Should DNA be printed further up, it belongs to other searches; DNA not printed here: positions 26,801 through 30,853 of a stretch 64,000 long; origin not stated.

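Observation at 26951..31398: Restriction-endonuclease-fold + RecQ helicase giant protein translationally coupled to a repeat-rich coiled-coil protein: candidate undescribed defence system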

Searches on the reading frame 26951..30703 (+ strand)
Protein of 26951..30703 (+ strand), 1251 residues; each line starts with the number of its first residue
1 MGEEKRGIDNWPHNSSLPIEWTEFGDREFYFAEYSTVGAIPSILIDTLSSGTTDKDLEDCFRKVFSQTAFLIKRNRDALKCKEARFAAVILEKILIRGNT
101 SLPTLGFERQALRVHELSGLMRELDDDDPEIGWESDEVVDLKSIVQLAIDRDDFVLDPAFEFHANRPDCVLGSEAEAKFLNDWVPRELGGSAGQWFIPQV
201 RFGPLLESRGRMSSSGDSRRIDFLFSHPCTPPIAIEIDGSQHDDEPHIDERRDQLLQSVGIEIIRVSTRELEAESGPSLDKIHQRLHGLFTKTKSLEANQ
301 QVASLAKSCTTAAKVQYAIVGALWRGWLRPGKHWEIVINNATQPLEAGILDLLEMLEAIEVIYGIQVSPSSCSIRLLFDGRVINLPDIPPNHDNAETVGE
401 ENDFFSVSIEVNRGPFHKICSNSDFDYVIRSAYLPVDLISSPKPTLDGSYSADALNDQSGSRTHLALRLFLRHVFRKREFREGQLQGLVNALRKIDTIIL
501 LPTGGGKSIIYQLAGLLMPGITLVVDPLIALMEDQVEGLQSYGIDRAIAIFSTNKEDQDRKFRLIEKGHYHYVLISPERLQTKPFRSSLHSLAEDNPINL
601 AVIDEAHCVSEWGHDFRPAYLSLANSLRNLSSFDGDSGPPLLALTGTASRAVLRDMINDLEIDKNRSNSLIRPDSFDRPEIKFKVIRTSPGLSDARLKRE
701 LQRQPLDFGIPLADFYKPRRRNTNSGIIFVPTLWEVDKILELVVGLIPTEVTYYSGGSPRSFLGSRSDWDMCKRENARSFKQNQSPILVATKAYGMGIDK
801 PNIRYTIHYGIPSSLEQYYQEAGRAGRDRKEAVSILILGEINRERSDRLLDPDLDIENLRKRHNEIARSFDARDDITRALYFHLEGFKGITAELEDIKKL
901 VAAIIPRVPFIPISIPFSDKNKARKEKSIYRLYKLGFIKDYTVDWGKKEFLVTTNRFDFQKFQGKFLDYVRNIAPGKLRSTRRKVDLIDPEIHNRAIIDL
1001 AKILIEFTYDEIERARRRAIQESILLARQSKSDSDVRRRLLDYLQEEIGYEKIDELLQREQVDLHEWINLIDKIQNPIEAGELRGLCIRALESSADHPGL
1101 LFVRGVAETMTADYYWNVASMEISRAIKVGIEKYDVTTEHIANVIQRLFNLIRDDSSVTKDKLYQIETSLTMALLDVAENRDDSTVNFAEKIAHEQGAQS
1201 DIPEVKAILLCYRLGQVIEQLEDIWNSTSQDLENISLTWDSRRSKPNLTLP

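Call 6: search_protein_families(library=pfam, proteins=[window:26951-30703:+], max_evalue=1)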
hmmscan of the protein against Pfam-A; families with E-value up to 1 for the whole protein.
window:26951-30703:+ (1251 aa): 6 families
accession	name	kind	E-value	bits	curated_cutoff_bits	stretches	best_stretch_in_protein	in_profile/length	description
PF00270.35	DEAD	-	3.9e-17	62.9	26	1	484-651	4-163/167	DEAD/DEAH box helicase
PF00271.37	Helicase_C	-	3.5e-13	50.2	23.5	1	774-828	55-109/110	Helicase conserved C-terminal domain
PF04480.18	DUF559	-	3.7e-07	30.4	20.6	1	231-286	53-108/109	Protein of unknown function (DUF559)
PF10881.14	DUF2726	-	1.7e-05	25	24.7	1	207-271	37-113/126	Protein of unknown function (DUF2726)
PF04851.21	ResIII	-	9.1e-05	22.9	22.5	1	493-612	22-140/164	Type III restriction enzyme, res subunit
PF18741.7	MTES_1575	-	0.0014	19.1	38.2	1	218-286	24-96/96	REase_MTES_1575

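Call 7: search_protein_families(library=padloc, proteins=[window:26951-30703:+], max_evalue=1)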
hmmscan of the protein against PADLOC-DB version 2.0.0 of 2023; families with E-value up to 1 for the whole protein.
window:26951-30703:+ (1251 aa): 27 families (the best 25 are shown)
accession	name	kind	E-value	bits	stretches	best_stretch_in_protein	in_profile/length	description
PDLC02864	DpdF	-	4.3e-85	284.7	1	467-864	10-364/610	DpdF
PDLC02861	DpdF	-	3.5e-78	261.4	1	466-852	15-357/611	DpdF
PDLC02870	DpdF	-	3.6e-70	235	2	471-690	5-210/534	DpdF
PDLC03928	PsyrT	-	2.2e-67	225.9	1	468-840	9-347/689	-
PDLC02868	DpdF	-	2.7e-62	208.8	2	473-948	332-812/1078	DpdF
PDLC02865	DpdF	-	3.5e-49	165.4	1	467-844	747-1086/1499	DpdF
PDLC02859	DpdF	-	9.6e-45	151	1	474-839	95-426/545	DpdF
PDLC01089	C3a193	-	2e-40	137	1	496-833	269-587/983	poss. alt. Cas3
PDLC02872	DpdF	-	3.6e-35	119.7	2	496-653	177-345/859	DpdF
PDLC02855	DpdF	-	3.3e-33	112.9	2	773-838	413-479/825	DpdF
PDLC02857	DpdF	-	1.2e-29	101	1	498-854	200-554/911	DpdF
PDLC02867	DpdF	-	9.4e-25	85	2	773-840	413-480/855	DpdF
PDLC02862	DpdF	-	2e-17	60.3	2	786-846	411-471/811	DpdF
PDLC02863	DpdF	-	1.5e-16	58.3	1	769-851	85-167/488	DpdF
PDLC02860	DpdF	-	3.9e-13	46.9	1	773-836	154-217/547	DpdF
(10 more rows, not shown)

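Call 8: search_protein_families(library=ncbifam, proteins=[window:26951-30703:+], max_evalue=1)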
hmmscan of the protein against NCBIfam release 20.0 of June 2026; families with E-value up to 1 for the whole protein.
window:26951-30703:+ (1251 aa): 27 families (the best 25 are shown)
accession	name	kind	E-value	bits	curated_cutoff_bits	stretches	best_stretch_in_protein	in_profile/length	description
TIGR01389.1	recQ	equivalog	1.5e-81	274.6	640.2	1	470-840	4-330/591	DNA helicase RecQ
TIGR00614.1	recQ_fam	subfamily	1.1e-72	245.4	219.8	1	471-851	3-343/470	RecQ family ATP-dependent DNA helicase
NF008279.0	PRK11057.1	equivalog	1.2e-65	222.1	1015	2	469-688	15-220/608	ATP-dependent DNA helicase RecQ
NF041063.1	DpdF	equivalog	1.4e-47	162.8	550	2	497-685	161-356/813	protein DpdF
TIGR03817.1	DECH_helic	hypoth_equivalog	1.2e-05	23.8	874.1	1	779-837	324-382/742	helicase/secretion neighborhood putative DEAH-box helicase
NF053631.1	RNA_helic_CshA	equivalog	2e-05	23.7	646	1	773-838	275-341/434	degradosome RNA helicase CshA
NF002340.1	PRK01297.1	equivalog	2.6e-05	23.2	564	1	778-840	293-355/372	ATP-dependent RNA helicase RhlB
NF010337.0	PRK13766.1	equivalog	9.8e-05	20.6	610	1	776-838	416-478/781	Hef nuclease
NF008394.0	PRK11192.1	equivalog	0.00013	20.9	507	1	772-835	284-348/441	ATP-dependent RNA helicase SrmB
NF053636.1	DDHlcsCsdAPsy1082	equivalog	0.00019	20.1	890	1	778-838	287-347/512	DEAD/DEAH box helicase CsdA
NF038326.1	DISARM_DrmAL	exception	0.00037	18.1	999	1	778-831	1094-1146/1329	DISARM system helicase DrmA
NF007294.0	PRK09767.1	equivalog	0.0016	18.5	218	1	228-287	52-111/117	DUF559 domain-containing protein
NF007882.0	PRK10590.1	equivalog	0.0023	16.9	743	1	778-841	289-354/456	ATP-dependent RNA helicase RhlE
NF008170.0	PRK10917.2-4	equivalog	0.0024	15.8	975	1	773-849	660-737/826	ATP-dependent DNA helicase RecG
NF008642.0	PRK11634.1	equivalog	0.0054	15.2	989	1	778-845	289-354/628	DEAD/DEAH family ATP-dependent RNA helicase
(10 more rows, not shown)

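Call 12: find_homologous_proteins(query=window:26951-30703:+)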
Query window:26951-30703:+ (1251 aa): 66 proteins with E <= 0.001 among 8000 candidates.
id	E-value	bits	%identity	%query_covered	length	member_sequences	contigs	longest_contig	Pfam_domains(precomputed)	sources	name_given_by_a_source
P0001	0.0e+0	2681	95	100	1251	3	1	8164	PF04480.19,PF00270.36,PF10881.15,PF00271.38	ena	-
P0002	0.0e+0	1591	59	98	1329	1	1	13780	PF04480.19,PF00270.36,PF00271.38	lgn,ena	-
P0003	0.0e+0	1586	59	98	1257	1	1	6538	PF04480.19,PF00270.36,PF00271.38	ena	-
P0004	0.0e+0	1585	59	99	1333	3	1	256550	PF00270.36,PF00271.38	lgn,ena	-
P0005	0.0e+0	1584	59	99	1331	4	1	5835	PF04480.19,PF00270.36,PF00271.38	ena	-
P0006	0.0e+0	1582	59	100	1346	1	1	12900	PF00270.36,PF00271.38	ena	-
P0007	0.0e+0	1556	58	98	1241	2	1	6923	PF04480.19,PF00270.36,PF00271.38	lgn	-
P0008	0.0e+0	1467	55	97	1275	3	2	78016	PF04480.19,PF00270.36,PF10881.15,PF00271.38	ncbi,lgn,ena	-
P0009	0.0e+0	1450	55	97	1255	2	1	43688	PF04480.19,PF00270.36,PF00271.38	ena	-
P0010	0.0e+0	1406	55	98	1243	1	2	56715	PF04480.19,PF00270.36,PF00271.38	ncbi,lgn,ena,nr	ncbi:MAG: DEAD/DEAH box helicase [Bacteroidetes bacterium]|nr:DEAD/DEAH box helicase [Bacteroidota b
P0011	0.0e+0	1404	54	97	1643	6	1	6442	PF07714.24,PF00069.32,PF00270.36,PF00271.38,PF20600.4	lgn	-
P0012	0.0e+0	1392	54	95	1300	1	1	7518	PF04480.19,PF00270.36,PF10881.15,PF00271.38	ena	-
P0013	0.0e+0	1387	53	98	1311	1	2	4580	PF00270.36,PF00271.38,PF20600.4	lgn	-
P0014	0.0e+0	1380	53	97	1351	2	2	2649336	PF00270.36,PF00271.38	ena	-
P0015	0.0e+0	1379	55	92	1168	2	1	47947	PF04480.19,PF00270.36,PF10881.15,PF00271.38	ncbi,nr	ncbi:MAG: RecQ family ATP-dependent DNA helicase [Bryobacterales bacterium]|nr:RecQ family ATP-depen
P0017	0.0e+0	1114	46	97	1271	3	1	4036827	PF04480.19,PF00270.36,PF00271.38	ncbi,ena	-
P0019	0.0e+0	1098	46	96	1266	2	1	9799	PF04480.19,PF00270.36,PF00271.38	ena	-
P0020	0.0e+0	1075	45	97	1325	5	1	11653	PF01396.25,PF04480.19,PF00270.36,PF00271.38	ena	-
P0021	0.0e+0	1054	44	97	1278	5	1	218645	PF04480.19,PF00270.36,PF00271.38,PF04851.22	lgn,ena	-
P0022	0.0e+0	1047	45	91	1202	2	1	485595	PF04480.19,PF00270.36,PF00271.38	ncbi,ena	-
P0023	0.0e+0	1046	44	96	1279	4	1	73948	PF04480.19,PF00270.36,PF00271.38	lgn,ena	-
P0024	0.0e+0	1045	44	96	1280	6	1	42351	PF04480.19,PF00270.36,PF18741.8,PF00271.38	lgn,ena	-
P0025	0.0e+0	1041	44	97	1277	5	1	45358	PF04480.19,PF00270.36,PF00271.38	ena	-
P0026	6.3e-231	787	47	66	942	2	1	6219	PF04480.19,PF00270.36,PF00271.38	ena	-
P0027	1.8e-183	630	47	53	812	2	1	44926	PF04480.19,PF00270.36,PF20432.5,PF00271.38,PF09722.16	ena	-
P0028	3.4e-180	619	37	78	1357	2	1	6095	PF01396.25,PF04480.19,PF00270.36,PF00271.38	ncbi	-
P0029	3.4e-180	619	37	81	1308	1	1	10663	PF01396.25,PF04480.19,PF00270.36,PF18741.8,PF00271.38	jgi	jgi:ATP-dependent DNA helicase RecQ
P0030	1.1e-178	614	46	54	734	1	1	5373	PF04480.19,PF00270.36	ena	-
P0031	3.5e-169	583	36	80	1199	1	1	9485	PF04480.19,PF00270.36,PF00271.38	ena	-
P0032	3.8e-158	546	42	58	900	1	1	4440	PF04480.19,PF00270.36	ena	-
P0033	1.4e-150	521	32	80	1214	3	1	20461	PF01396.25,PF04480.19,PF00270.36,PF00271.38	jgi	jgi:ATP-dependent DNA helicase RecQ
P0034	4.4e-132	460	33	77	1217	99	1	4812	PF01396.25,PF04480.19,PF00270.36,PF18741.8,PF00271.38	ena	-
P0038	4.8e-78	281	29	71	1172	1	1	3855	PF04480.19,PF00270.36,PF00271.38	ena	-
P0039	6.6e-78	280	29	71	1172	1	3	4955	PF04480.19,PF00270.36,PF00271.38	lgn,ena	-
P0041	2.2e-77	279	29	71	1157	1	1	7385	PF04480.19,PF00270.36,PF00271.38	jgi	jgi:ATP-dependent DNA helicase RecQ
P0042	2.2e-77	279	29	71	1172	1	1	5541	PF04480.19,PF00270.36,PF00271.38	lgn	-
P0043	4.8e-77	278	29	71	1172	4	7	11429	PF04480.19,PF00270.36,PF00271.38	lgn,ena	-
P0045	4.5e-75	271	31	61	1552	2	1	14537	PF13419.13,PF04480.19,PF00270.36,PF00702.33,PF00271.38,PF04851.22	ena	-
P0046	8.9e-74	267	27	84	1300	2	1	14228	PF04480.19,PF00270.36,PF00271.38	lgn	-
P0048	6.8e-73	264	29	71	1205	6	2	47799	PF04480.19,PF00270.36,PF00271.38,PF04851.22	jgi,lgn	-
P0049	8.9e-73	263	27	77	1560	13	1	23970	PF13419.13,PF04480.19,PF00270.36,PF00702.33,PF00271.38,PF04851.22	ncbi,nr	ncbi:MAG: RecQ family ATP-dependent DNA helicase [Paracoccaceae bacterium]|nr:RecQ family ATP-depend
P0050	1.2e-72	263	27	84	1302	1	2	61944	PF04480.19,PF00270.36,PF00271.38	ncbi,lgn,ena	-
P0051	2.4e-72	262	28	75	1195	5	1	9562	PF04480.19,PF00270.36,PF00271.38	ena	-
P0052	6.5e-72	261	28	75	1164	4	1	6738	PF04480.19,PF00270.36,PF00271.38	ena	-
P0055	1.7e-70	256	31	52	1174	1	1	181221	PF04480.19,PF00270.36,PF00271.38,PF04851.22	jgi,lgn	jgi:ATP-dependent DNA helicase RecQ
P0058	4.5e-65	238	30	57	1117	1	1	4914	PF04480.19,PF00270.36,PF00271.38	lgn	-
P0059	8.9e-45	171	34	33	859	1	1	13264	PF09382.18,PF00270.36,PF00570.29,PF16124.11,PF14493.13,PF00271.38,PF04851.22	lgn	-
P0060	1.3e-44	170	31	31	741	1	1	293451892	PF00270.36,PF16124.11,PF00271.38,PF04851.22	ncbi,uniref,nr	ncbi:ATP-dependent DNA helicase Q-like 3 isoform X1 [Lolium rigidum]|uniref:ATP-dependent DNA helica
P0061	1.3e-44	170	31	31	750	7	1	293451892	PF00270.36,PF16124.11,PF00271.38,PF04851.22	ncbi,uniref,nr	ncbi:ATP-dependent DNA helicase Q-like 3 isoform X2 [Lolium rigidum]|uniref:ATP-dependent DNA helica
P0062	4.1e-42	162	31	31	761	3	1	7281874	PF00270.36,PF16124.11,PF00271.38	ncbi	ncbi:hypothetical protein ACQ4PT_012885 [Festuca glaucescens]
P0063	2.0e-40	156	31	30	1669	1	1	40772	PF09382.18,PF00270.36,PF16124.11,PF00271.38,PF04851.22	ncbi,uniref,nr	ncbi:hypothetical protein CDD80_7217 [Ophiocordyceps camponoti-rufipedis]|uniref:DNA 3'-5' helicase 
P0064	2.8e-40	156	33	30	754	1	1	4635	PF09382.18,PF00270.36,PF00570.29,PF16124.11,PF00271.38,PF21220.4,PF04851.22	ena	-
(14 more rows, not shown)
